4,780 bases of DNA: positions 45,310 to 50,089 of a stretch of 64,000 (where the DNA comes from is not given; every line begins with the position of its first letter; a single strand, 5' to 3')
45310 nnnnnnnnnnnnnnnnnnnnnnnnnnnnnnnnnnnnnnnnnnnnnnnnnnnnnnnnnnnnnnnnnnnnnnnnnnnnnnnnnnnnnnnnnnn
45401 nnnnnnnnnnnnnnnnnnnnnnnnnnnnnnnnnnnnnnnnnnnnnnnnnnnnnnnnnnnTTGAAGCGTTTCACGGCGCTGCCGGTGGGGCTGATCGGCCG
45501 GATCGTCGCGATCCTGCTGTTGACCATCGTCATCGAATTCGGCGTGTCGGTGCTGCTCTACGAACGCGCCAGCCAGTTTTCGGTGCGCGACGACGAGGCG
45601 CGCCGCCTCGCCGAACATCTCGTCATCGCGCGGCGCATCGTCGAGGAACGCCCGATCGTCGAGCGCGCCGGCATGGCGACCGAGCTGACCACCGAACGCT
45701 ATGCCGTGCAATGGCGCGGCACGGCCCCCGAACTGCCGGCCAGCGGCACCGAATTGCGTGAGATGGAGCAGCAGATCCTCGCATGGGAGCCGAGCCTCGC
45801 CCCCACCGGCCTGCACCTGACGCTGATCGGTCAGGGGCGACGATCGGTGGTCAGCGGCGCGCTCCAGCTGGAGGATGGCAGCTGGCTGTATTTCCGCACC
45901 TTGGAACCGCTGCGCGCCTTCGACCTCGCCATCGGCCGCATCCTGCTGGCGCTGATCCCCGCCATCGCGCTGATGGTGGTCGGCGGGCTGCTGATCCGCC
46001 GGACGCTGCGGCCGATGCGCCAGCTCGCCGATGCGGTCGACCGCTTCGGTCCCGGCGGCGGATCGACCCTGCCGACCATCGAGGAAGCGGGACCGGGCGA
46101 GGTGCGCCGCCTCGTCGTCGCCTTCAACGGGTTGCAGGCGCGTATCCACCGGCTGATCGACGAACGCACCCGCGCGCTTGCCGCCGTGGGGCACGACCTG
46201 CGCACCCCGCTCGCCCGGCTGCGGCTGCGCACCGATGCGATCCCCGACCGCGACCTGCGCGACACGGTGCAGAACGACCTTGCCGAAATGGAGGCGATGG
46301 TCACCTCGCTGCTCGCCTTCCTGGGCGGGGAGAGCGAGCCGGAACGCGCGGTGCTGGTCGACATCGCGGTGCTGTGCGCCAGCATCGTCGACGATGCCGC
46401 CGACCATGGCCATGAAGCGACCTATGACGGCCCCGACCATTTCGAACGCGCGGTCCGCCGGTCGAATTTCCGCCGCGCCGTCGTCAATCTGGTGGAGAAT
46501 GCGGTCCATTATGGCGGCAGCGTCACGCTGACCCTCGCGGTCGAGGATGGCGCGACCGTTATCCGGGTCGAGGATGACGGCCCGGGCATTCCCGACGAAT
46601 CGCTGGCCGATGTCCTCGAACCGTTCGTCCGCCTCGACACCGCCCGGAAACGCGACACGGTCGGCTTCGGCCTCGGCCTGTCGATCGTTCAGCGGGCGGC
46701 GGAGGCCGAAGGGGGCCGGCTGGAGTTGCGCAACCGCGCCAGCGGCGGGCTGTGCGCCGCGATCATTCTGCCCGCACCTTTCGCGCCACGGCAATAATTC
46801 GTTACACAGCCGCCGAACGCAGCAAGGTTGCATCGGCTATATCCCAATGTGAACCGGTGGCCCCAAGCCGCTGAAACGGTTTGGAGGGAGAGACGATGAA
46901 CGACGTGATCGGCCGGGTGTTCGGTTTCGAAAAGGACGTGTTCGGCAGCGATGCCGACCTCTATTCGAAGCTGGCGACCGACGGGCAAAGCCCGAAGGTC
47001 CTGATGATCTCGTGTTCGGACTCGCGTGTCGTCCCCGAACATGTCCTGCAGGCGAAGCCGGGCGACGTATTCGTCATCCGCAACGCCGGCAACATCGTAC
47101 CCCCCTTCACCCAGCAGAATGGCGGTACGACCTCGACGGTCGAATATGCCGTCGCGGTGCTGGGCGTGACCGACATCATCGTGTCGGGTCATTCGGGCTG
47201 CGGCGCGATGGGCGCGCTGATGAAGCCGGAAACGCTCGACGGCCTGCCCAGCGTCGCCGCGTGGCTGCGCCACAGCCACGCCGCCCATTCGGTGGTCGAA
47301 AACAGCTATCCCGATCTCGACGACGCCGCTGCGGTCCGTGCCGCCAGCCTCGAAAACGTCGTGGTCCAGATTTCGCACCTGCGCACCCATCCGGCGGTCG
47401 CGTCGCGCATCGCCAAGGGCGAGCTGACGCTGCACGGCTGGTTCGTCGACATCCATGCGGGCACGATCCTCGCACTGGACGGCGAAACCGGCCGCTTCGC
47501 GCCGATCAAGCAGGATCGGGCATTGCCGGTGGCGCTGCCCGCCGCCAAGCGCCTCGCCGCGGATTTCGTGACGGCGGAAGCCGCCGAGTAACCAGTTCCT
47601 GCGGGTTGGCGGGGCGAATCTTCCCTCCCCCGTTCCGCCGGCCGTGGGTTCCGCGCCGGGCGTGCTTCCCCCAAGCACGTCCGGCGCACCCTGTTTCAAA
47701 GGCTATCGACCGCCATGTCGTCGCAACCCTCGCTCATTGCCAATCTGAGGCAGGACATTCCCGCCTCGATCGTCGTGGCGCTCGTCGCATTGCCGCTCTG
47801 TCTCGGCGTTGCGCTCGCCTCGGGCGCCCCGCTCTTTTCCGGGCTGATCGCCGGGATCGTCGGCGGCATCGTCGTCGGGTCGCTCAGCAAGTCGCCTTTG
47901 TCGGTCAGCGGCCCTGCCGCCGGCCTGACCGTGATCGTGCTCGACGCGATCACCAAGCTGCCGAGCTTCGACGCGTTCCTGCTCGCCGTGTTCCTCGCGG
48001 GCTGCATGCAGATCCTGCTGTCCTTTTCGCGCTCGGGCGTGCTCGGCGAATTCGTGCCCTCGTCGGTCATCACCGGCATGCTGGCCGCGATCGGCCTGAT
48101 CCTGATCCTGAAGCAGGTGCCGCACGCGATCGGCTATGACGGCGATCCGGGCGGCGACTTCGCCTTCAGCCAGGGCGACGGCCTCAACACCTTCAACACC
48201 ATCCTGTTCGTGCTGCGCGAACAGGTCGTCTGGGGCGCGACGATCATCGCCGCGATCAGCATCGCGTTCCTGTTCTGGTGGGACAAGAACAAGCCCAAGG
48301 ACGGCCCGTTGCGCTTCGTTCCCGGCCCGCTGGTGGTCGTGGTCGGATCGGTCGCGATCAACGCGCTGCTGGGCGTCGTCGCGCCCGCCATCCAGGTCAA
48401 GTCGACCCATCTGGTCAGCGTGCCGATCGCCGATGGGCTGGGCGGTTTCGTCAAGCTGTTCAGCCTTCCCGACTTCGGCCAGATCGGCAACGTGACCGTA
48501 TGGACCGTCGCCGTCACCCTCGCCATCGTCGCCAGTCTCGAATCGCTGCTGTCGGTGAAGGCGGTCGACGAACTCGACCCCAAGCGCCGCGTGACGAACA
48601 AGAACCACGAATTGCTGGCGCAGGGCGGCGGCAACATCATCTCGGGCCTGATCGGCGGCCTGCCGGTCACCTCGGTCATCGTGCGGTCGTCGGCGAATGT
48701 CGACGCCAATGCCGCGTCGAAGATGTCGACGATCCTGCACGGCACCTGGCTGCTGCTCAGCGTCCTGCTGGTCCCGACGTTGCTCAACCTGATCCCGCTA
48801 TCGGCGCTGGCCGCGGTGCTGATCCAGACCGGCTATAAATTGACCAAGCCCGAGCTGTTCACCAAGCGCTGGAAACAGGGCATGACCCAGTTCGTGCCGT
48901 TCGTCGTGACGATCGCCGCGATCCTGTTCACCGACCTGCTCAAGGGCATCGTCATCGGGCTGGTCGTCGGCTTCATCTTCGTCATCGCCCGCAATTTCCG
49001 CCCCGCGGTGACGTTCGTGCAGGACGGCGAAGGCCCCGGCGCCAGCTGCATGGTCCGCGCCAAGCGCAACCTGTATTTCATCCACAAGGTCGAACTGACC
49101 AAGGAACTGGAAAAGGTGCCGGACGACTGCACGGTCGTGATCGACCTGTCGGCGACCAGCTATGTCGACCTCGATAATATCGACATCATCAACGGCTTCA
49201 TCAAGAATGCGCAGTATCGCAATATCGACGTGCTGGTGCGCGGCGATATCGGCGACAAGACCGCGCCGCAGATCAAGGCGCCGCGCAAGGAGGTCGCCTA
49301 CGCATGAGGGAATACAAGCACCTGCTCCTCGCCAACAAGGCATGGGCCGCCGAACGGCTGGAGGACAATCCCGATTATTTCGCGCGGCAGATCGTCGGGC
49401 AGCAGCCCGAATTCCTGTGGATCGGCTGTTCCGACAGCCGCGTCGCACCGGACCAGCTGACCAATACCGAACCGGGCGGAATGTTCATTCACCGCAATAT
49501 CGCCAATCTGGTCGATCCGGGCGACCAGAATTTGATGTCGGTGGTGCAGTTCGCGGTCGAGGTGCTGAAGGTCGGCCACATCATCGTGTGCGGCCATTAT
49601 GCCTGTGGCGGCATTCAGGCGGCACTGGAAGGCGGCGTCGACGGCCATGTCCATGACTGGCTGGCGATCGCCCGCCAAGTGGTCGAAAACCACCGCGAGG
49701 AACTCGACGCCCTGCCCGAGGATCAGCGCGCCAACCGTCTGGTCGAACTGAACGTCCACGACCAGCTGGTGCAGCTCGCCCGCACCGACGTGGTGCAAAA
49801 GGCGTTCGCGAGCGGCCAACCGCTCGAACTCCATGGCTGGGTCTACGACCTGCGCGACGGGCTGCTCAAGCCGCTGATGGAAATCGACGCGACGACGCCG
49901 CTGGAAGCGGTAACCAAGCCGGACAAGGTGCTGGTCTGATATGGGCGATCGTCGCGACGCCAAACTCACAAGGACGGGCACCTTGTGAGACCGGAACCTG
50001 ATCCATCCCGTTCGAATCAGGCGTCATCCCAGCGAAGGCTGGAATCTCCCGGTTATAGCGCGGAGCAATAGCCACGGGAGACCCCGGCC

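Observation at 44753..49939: Candidate regulated CO2/bicarbonate module: two-component system, beta-CA, SulP, second beta-CA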

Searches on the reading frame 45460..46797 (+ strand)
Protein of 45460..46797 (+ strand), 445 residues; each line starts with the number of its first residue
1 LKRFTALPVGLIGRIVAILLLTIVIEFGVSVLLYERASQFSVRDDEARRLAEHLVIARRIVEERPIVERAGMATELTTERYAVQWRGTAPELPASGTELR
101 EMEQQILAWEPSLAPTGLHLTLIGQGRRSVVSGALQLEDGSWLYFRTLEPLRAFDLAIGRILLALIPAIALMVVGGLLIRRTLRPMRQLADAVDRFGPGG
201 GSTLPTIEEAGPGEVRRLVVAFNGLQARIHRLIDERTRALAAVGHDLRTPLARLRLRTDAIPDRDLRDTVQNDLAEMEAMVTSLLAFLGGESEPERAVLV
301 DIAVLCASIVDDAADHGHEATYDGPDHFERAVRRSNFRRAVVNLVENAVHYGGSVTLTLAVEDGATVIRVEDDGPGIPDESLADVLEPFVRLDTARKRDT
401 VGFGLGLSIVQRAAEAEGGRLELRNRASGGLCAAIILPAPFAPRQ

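Call 6: search_protein_families(library=pfam, proteins=[window:45460-46797:+])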
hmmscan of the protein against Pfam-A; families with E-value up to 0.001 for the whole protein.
window:45460-46797:+ (445 aa): 5 families
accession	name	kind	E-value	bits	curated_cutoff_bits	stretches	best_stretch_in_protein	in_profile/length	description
PF02518.31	HATPase_c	-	6e-21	75.4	26.4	1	336-439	5-109/111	Histidine kinase-, DNA gyrase B-, and HSP90-like ATPase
PF00672.30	HAMP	-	3.1e-10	40.6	25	1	177-230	1-52/53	HAMP domain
PF00512.31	HisKA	-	6.2e-06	26.6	26.9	1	236-287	2-60/66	His Kinase A (phospho-acceptor) domain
PF13589.12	HATPase_c_3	-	0.00051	20.5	25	1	337-407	3-77/137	Histidine kinase-, DNA gyrase B-, and HSP90-like ATPase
PF13581.12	HATPase_c_2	-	0.00065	20.2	27.4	0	340-407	39-104/127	Histidine kinase-like ATPase domain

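Call 7: search_protein_families(library=ncbifam, proteins=[window:45460-46797:+])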
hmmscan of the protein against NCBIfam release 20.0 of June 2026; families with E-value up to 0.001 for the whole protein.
window:45460-46797:+ (445 aa): 75 families (the best 25 are shown)
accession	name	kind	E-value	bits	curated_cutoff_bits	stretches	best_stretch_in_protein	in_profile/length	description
NF007004.0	PRK09467.1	equivalog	2.3e-54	184.9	415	1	166-439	163-436/440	two-component system sensor histidine kinase EnvZ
NF007898.0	PRK10604.1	equivalog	1.2e-41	143.3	478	1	143-439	126-423/433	two-component system sensor histidine kinase RstB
NF007007.0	PRK09470.1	equivalog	1.1e-36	126.7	486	1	178-438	188-458/463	envelope stress sensor histidine kinase CpxA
NF045900.1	HisKinCpxALeg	equivalog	2.8e-31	108.7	800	1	206-438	201-450/451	two-component system sensor histidine kinase CpxA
NF012163.2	BaeS_SmeS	equivalog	3.4e-27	95.5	500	1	168-437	173-456/457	sensor histidine kinase efflux regulator BaeS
TIGR01386.1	cztS_silS_copS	subfamily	8.7e-27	94.2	292.55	2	336-424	353-444/457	heavy metal sensor histidine kinase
TIGR02966.1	phoR_proteo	equivalog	1.3e-25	90.1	334.2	1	228-428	106-324/333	phosphate regulon sensor histidine kinase PhoR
NF008025.0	PRK10755.1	equivalog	1.7e-25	89.5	314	2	341-439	258-356/362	two-component system sensor histidine kinase PmrB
NF007664.1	PRK10337.1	equivalog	3.5e-25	88.5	475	1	164-435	160-440/442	quorum sensing histidine kinase QseC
NF007837.0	PRK10549.1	equivalog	3.1e-24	85.5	603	1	172-439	178-458/466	envelope stress sensor histidine kinase BaeS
NF012226.0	AdeS_HK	equivalog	3.3e-23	82.4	500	2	338-437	251-351/353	two-component sensor histidine kinase AdeS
NF046044.1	PnpS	equivalog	3.6e-23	82.2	400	1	214-438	149-390/390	two-component system histidine kinase PnpS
NF040691.1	MtrAB_MtrB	equivalog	7.3e-23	81.3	450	1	156-439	191-492/507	MtrAB system histidine kinase MtrB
NF008235.0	PRK11006.1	equivalog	1.3e-21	77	390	1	227-439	195-423/431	phosphate regulon sensor histidine kinase PhoR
NF033092.0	HK_WalK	equivalog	4e-21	75.2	725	1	234-438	370-593/594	cell wall metabolism sensor histidine kinase WalK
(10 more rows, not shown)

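Call 47: find_homologous_proteins(query=window:45460-46797:+, region=1-180, max_evalue=0.00001)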
Query window:45460-46797:+, residues 1-180 (180 aa): 775 proteins with E <= 0.00001 among 6409 candidates; the best 120 are listed.
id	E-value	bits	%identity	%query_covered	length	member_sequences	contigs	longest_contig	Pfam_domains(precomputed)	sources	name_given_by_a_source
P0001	1.8e-99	348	95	99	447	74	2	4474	PF00672.31,PF02518.32,PF00512.32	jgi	jgi:signal transduction histidine kinase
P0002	5.6e-94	331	92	97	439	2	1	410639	PF00672.31,PF02518.32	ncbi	-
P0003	5.6e-94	331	91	100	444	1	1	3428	PF00672.31,PF02518.32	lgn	-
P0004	1.5e-87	310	85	99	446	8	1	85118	PF00672.31,PF26769.1,PF02518.32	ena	-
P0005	2.8e-87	309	88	96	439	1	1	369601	PF00672.31,PF26769.1,PF02518.32,PF00512.32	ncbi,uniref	ncbi:ATP-binding protein [Sphingomonas silueang]|uniref:ATP-binding protein n=1 Tax=Sphingomonas sil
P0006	2.9e-86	305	85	100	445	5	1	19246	PF00672.31,PF02518.32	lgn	-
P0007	3.8e-83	295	80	99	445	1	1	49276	PF00672.31,PF02518.32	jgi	jgi:signal transduction histidine kinase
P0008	1.1e-78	281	78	100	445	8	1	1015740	PF00672.31,PF02518.32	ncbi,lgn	-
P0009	7.1e-78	278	76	100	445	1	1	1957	PF00672.31,PF02518.32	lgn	-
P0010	3.4e-65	237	68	100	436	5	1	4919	PF00672.31,PF02518.32,PF00512.32,PF13589.13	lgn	-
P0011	1.9e-64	234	66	100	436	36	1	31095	PF00672.31,PF26769.1,PF02518.32,PF00512.32,PF13589.13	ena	-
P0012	6.1e-64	233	68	100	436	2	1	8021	PF00672.31,PF02518.32,PF00512.32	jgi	-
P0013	1.3e-63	232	66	100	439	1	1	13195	PF00672.31,PF13581.13,PF02518.32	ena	-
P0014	2.3e-63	231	67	100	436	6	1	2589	PF00672.31,PF26769.1,PF02518.32,PF00512.32,PF13589.13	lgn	-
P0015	2.4e-63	231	66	100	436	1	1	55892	PF00672.31,PF26769.1,PF02518.32,PF00512.32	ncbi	ncbi:MAG: ATP-binding protein [Sphingomonas taxi]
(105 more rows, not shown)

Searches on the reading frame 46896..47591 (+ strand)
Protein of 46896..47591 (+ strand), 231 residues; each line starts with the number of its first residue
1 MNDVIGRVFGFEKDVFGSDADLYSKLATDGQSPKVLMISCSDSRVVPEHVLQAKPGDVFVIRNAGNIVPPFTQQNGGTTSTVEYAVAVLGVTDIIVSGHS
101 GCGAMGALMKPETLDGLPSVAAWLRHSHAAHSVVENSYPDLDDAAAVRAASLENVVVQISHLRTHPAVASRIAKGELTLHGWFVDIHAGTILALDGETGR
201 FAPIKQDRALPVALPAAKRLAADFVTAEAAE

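Call 6: search_protein_families(library=pfam, proteins=[window:46896-47591:+])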
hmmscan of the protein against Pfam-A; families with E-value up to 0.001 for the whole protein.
window:46896-47591:+ (231 aa): 1 family
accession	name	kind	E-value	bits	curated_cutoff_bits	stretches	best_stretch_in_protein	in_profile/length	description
PF00484.24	Pro_CA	-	2.2e-46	158.4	25.7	1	35-190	1-155/156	Carbonic anhydrase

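Call 7: search_protein_families(library=ncbifam, proteins=[window:46896-47591:+])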
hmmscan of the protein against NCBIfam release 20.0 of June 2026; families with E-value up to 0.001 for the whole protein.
window:46896-47591:+ (231 aa): 2 families
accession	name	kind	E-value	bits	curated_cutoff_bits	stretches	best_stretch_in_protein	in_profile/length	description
NF007756.0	PRK10437.1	equivalog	8.6e-24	84.2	251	1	15-195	18-192/220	carbonate dehydratase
NF011765.0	PRK15219.1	subfamily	1.9e-12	47.2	221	1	27-190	84-240/245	carbonic anhydrase family protein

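Call 21: search_solved_structures(query=window:46896-47591:+, max_evalue=1e-10)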
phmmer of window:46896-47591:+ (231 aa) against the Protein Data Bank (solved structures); distinct sequences matched with E-value up to 1e-10: 32.
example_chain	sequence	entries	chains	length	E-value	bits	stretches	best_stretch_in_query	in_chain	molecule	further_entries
5swc_A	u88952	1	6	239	2.7e-50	174.3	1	9-202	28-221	Carbonic anhydrase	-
1ekj_A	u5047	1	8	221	9.4e-29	103.9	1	10-191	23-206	BETA-CARBONIC ANHYDRASE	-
1ddz_A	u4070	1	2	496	2.7e-27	99.2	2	11-133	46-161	CARBONIC ANHYDRASE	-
4o1j_A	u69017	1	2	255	4.4e-23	85.4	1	23-195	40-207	Carbonic anhydrase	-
4o1k_A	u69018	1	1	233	2.2e-21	79.8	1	16-194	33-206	Carbonic anhydrase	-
3qy1_A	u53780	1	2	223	1.9e-20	76.7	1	15-196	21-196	Carbonic anhydrase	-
1i6o_A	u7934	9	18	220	6.5e-20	75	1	15-196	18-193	CARBONIC ANHYDRASE | Protein yadF | Carbonic anhydrase 2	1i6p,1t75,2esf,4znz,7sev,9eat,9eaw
7cxy_A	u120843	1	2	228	7.6e-20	74.8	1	19-195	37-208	Carbonic anhydrase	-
4wam_A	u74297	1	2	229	1e-19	74.4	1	21-192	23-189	beta-carbonic anhydrase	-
7cxw_A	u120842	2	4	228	1.4e-19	73.9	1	19-195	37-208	Carbonic anhydrase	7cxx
4waj_A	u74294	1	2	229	2.7e-19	73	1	21-192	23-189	Carbonic anhydrase 2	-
9s4g_A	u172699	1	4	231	3.4e-19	72.7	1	21-195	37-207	Carbonic anhydrase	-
6gwu_A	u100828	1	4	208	5.2e-19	72.1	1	26-191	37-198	Carbonic anhydrase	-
2w3n_A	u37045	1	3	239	7e-19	71.7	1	28-207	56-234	CARBONIC ANHYDRASE 2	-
2w3q_A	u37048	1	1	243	7.3e-19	71.6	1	28-207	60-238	CARBONIC ANHYDRASE 2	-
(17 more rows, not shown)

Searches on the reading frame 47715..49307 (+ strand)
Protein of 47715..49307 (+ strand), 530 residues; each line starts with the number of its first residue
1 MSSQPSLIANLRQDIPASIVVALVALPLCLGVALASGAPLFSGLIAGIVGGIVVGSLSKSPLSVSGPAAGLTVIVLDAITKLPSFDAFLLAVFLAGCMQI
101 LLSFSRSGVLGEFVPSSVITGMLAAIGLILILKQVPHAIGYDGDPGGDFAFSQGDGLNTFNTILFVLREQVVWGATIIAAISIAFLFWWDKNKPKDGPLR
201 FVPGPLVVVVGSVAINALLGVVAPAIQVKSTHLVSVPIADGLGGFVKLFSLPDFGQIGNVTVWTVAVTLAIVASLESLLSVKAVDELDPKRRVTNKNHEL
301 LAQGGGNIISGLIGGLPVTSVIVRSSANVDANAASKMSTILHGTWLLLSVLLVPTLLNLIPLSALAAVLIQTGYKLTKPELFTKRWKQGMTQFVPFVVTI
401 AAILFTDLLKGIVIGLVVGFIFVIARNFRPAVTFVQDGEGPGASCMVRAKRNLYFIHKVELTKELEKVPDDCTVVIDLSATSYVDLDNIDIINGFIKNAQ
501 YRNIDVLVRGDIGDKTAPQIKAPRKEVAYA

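Call 6: search_protein_families(library=pfam, proteins=[window:47715-49307:+])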
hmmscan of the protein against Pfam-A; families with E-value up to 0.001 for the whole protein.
window:47715-49307:+ (530 aa): 3 families
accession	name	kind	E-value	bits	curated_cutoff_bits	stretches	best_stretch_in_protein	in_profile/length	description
PF00916.26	Sulfate_transp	-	1e-54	186.2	23.2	1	11-398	1-379/380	Sulfate permease family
PF16983.11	MFS_MOT1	-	0.00024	21.9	30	1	250-376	6-111/111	Molybdate transporter of MFS superfamily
PF01740.26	STAS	-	0.00098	19.3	22.6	0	445-508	11-77/106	STAS domain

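Call 7: search_protein_families(library=ncbifam, proteins=[window:47715-49307:+])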
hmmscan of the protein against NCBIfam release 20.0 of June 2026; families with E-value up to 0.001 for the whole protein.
window:47715-49307:+ (530 aa): 3 families
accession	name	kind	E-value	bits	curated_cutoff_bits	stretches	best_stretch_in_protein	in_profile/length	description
NF008660.1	PRK11660.1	equivalog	1.6e-49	168.8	614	1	8-503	26-524/572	C4-dicarboxylic acid transporter DauA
TIGR00815.1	sulP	subfamily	2e-48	165.2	380.45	1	10-439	13-437/565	sulfate permease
NF050096.1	BicarbTportBicA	equivalog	8.8e-30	103.7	880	1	9-426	10-407/547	bicarbonate transporter BicA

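Call 8: find_related_loci(query=window:47715-49307:+, collection=genome_contigs, flank=8000)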
Query window:47715-49307:+ (530 aa) in genome_contigs; peptide patterns used: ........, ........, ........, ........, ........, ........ (x = any residue, [..] = any of these).
116 stretches matched a pattern; 20 encode a relative of the query (tblastn E <= 1e-3); 20 distinct loci.
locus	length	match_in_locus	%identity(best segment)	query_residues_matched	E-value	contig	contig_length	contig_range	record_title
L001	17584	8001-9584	97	3-530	0e+0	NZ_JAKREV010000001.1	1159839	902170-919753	Sphingomonas hankookensis strain KCTC 22579 NODE_1, whole genome shotgun sequence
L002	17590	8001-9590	96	1-530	0e+0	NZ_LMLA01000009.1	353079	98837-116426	Sphingomonas sp. Leaf32 contig_4, whole genome shotgun sequence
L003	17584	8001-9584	96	3-530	0e+0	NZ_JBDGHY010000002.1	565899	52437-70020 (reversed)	Sphingomonas sp. T9W2 T9W2_Genome_contig_2, whole genome shotgun sequence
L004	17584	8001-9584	96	3-530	0e+0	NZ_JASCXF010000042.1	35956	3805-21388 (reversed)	Sphingomonas sp. 2R-10 NODE_42_length_35956_cov_38.309917, whole genome shotgun sequence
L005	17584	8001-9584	95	3-530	0e+0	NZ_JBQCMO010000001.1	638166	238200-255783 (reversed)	Sphingomonas sp. SAFR-052 NODE_1_length_638166_cov_380.392505, whole genome shotgun sequence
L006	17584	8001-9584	96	3-530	0e+0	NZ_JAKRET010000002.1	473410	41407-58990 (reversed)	Sphingomonas lacusdianchii strain JXJ CY 53 NODE_2, whole genome shotgun sequence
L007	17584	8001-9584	96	3-530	0e+0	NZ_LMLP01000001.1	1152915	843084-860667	Sphingomonas sp. Leaf67 contig_1, whole genome shotgun sequence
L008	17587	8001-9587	96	1-529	0e+0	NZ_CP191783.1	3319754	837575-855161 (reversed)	Sphingomonas hankookensis isolate E10 chromosome, complete genome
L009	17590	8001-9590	95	1-530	0e+0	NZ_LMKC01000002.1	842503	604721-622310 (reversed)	Sphingomonas sp. Leaf9 contig_2, whole genome shotgun sequence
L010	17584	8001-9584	91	3-530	0e+0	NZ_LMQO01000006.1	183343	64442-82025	Sphingomonas sp. Leaf407 contig_6, whole genome shotgun sequence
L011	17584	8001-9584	95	3-530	0e+0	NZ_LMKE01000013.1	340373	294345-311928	Sphingomonas sp. Leaf10 contig_20, whole genome shotgun sequence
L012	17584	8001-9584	94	3-530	0e+0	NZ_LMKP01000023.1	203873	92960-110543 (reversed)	Sphingomonas sp. Leaf22 contig_3, whole genome shotgun sequence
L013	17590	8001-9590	95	1-530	0e+0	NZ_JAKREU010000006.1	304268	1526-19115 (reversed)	Sphingomonas panni strain DSM 15761 NODE_6, whole genome shotgun sequence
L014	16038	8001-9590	96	1-530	0e+0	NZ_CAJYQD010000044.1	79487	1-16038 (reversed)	MAG: uncultured Sphingomonas sp. isolate S2C13626_SP71, whole genome shotgun sequence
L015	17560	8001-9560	73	8-530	0e+0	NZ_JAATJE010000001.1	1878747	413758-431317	Sphingomonas jejuensis strain DSM 27651 Ga0373247_01, whole genome shotgun sequence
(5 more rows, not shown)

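Call 23: search_solved_structures(query=window:47715-49307:+, max_evalue=0.00001)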
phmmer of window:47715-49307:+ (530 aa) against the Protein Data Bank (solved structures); distinct sequences matched with E-value up to 0.00001: 8.
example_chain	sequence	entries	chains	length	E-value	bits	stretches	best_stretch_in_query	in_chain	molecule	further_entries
5da0_A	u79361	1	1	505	2.3e-27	99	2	261-491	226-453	Sulphate transporter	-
5iof_A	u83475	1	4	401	1.8e-23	86.2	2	261-424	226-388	Sulphate transporter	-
9iar_B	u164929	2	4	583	1.1e-19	73.8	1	11-442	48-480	Sodium-independent sulfate anion transporter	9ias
6ki1_A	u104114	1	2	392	1.4e-15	60.2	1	9-378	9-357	Low affinity sulfate transporter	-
7lhv_A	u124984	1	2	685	1.7e-15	59.9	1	218-443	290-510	Sulfate transporter 4.1, chloroplastic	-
7v73_A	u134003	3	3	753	2.2e-07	33.2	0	87-438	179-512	Prestin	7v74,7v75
9u9f_A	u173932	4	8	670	7.5e-07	31.4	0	10-443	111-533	SULTR-like phosphorus distribution transporter | Os06g0143700 protein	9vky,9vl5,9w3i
9nf7_A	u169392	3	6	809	1.7e-06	30.2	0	11-141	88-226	Sulfate transporter | Probable Sulfate permease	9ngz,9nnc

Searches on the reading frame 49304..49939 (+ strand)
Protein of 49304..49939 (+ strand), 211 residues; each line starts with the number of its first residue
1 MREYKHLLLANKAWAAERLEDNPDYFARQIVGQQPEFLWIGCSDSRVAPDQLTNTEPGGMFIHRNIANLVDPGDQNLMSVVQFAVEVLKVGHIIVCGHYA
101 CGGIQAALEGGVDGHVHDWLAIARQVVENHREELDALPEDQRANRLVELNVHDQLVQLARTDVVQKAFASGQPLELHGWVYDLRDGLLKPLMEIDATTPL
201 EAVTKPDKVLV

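Call 6: search_protein_families(library=pfam, proteins=[window:49304-49939:+])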
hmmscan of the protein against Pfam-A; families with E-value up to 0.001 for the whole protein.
window:49304-49939:+ (211 aa): 1 family
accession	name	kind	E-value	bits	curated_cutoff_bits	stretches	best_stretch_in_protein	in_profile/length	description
PF00484.24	Pro_CA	-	8.6e-51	172.7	25.7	1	38-187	2-155/156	Carbonic anhydrase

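Call 7: search_protein_families(library=ncbifam, proteins=[window:49304-49939:+])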
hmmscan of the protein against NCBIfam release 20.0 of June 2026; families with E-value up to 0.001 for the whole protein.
window:49304-49939:+ (211 aa): 2 families
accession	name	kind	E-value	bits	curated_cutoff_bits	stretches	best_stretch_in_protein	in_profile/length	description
NF007756.0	PRK10437.1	equivalog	9.1e-63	211.6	251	1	1-197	1-196/220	carbonate dehydratase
NF011765.0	PRK15219.1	subfamily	2.1e-09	37.2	221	1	23-188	75-241/245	carbonic anhydrase family protein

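Call 22: search_solved_structures(query=window:49304-49939:+, max_evalue=1e-10)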
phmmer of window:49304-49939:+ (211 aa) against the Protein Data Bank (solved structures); distinct sequences matched with E-value up to 1e-10: 35.
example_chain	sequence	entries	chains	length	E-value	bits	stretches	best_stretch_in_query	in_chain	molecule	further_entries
1ddz_A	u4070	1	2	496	4.3e-93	314.1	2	7-192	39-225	CARBONIC ANHYDRASE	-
4o1k_A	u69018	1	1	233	1.1e-58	201.7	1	9-203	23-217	Carbonic anhydrase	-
1i6o_A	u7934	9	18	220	2.2e-56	194.2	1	4-197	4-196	CARBONIC ANHYDRASE | Protein yadF | Carbonic anhydrase 2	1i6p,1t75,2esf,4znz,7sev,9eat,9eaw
5cxk_A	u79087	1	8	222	4.7e-56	193.1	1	1-191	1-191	Carbonic anhydrase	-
3qy1_A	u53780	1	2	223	1.2e-55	191.8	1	4-197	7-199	Carbonic anhydrase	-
4waj_A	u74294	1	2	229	3.9e-55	190.1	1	3-189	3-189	Carbonic anhydrase 2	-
3mf3_A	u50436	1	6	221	8.9e-54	185.7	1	3-189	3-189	Carbonic anhydrase 2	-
2a8c_A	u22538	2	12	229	1e-53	185.5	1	3-189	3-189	Carbonic anhydrase 2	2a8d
3e2x_A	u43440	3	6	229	3.6e-53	183.7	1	3-189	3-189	Carbonic anhydrase 2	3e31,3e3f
3e28_A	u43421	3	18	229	3.6e-53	183.7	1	3-189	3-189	Carbonic anhydrase 2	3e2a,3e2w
3e1v_A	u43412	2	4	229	5e-53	183.2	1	3-189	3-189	Carbonic anhydrase 2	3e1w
3e3g_A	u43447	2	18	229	6.9e-53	182.8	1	3-189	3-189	Carbonic anhydrase 2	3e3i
4rxy_A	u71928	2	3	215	1.9e-52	181.4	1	4-191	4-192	Carbonic anhydrase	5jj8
3e24_A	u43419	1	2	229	2.5e-52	181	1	3-189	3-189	Carbonic anhydrase 2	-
4wam_A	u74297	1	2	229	2.5e-52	181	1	3-189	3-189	beta-carbonic anhydrase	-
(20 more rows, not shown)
